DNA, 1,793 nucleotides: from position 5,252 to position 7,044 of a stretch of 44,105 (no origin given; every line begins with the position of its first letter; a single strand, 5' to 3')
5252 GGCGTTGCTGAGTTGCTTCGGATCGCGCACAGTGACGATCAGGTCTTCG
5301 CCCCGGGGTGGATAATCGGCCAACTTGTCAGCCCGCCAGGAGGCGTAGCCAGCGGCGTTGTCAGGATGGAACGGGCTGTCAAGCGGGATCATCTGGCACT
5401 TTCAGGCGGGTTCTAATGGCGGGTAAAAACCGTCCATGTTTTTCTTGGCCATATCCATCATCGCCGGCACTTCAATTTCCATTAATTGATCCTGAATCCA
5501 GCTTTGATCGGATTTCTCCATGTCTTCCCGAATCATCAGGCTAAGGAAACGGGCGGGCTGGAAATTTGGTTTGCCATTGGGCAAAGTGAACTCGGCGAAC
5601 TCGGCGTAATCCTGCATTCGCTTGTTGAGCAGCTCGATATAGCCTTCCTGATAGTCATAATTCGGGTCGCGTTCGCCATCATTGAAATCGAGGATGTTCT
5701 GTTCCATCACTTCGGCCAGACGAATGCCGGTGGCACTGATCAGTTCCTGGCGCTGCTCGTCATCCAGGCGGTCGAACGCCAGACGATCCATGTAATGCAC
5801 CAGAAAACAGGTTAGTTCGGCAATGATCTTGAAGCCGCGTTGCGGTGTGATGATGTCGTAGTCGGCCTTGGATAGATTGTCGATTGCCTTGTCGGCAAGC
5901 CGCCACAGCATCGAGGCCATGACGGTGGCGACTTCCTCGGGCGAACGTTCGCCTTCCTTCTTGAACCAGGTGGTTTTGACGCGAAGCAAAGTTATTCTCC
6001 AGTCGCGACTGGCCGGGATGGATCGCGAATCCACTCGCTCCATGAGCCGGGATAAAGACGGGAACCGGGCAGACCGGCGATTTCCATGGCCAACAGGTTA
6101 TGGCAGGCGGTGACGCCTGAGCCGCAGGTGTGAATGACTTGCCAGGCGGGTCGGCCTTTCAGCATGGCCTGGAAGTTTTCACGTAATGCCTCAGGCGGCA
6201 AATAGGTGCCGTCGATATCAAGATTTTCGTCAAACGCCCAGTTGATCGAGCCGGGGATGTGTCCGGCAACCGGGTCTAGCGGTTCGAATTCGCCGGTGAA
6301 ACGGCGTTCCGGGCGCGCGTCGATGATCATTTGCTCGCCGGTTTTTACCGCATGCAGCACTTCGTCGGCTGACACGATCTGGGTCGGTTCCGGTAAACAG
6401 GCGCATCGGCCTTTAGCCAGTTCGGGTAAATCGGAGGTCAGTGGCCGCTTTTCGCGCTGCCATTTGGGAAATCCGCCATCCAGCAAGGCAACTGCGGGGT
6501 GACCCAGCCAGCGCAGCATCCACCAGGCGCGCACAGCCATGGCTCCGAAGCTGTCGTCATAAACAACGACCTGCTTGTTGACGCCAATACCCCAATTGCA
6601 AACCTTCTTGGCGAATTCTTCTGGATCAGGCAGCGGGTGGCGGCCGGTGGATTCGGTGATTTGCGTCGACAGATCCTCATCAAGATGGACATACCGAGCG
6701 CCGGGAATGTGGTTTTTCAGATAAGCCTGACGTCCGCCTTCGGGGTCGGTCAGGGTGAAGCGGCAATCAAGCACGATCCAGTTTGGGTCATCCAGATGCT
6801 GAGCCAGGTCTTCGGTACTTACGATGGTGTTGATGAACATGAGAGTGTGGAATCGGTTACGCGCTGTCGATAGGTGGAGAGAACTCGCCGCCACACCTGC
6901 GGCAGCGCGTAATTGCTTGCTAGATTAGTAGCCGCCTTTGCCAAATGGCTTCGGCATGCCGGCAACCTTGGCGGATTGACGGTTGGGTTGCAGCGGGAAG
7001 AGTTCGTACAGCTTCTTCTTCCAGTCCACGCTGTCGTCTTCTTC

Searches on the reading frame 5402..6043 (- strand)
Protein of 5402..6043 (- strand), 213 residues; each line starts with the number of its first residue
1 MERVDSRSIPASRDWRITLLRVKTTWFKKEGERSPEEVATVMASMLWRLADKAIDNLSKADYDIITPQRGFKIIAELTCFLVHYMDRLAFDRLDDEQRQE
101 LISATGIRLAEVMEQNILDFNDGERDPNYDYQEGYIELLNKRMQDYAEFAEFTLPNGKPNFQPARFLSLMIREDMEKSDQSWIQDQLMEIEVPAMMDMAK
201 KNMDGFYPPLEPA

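Call 3: search_protein_families(library=pfam, proteins=[window:5402-6043:-], max_evalue=1)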
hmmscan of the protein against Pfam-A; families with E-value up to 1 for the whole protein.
window:5402-6043:- (213 aa): 1 family
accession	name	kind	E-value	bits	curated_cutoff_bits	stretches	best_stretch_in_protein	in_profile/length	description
PF17932.6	TetR_C_24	-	0.0033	18.1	26.4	1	24-48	88-112/114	Tetracyclin repressor-like, C-terminal domain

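Call 4: search_protein_families(library=ncbifam, proteins=[window:5402-6043:-], max_evalue=1)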
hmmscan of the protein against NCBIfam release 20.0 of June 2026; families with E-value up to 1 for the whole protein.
window:5402-6043:- (213 aa): 0 families
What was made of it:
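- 5402..6043 (-): Conserved protein of about 195-213 aa with no known family. No significant Pfam or NCBIfam hit (calls 3 and 4).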

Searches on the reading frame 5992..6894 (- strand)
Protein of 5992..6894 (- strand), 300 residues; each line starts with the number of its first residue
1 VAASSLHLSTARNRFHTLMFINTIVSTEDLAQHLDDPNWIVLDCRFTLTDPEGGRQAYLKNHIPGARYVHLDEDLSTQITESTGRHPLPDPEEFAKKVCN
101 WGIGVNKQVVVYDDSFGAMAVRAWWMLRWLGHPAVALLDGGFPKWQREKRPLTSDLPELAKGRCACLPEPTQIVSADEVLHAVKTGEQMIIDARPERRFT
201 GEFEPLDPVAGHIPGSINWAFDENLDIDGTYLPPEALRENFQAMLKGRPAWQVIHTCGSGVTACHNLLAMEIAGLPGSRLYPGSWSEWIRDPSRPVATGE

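Call 3: search_protein_families(library=pfam, proteins=[window:5992-6894:-], max_evalue=1)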
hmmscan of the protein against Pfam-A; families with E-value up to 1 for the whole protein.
window:5992-6894:- (300 aa): 1 family
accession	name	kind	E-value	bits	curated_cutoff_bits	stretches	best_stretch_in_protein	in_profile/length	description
PF00581.25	Rhodanese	-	1.8e-32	112.3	22.2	2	26-147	1-101/102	Rhodanese-like domain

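Call 4: search_protein_families(library=ncbifam, proteins=[window:5992-6894:-], max_evalue=1)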
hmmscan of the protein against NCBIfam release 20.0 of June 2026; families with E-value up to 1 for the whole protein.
window:5992-6894:- (300 aa): 3 families
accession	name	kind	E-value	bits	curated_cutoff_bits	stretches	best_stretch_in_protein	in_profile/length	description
NF008557.0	PRK11493.1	equivalog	1.1e-48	165.7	250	1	23-296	5-277/281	3-mercaptopyruvate sulfurtransferase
NF040901.1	SeO3_TeO2_ExtH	equivalog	5.7e-06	25.6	200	2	230-288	285-346/430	selenite/tellurite reduction operon rhodanese-like protein ExtH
NF041203.1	rhodanese_LYCAU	equivalog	0.0019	17.9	115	0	24-46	22-44/126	rhodanese-related (seleno)protein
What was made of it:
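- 5992..6894 (-): Two-domain rhodanese, similar to 3-mercaptopyruvate sulfurtransferase. Calls 3 and 4.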
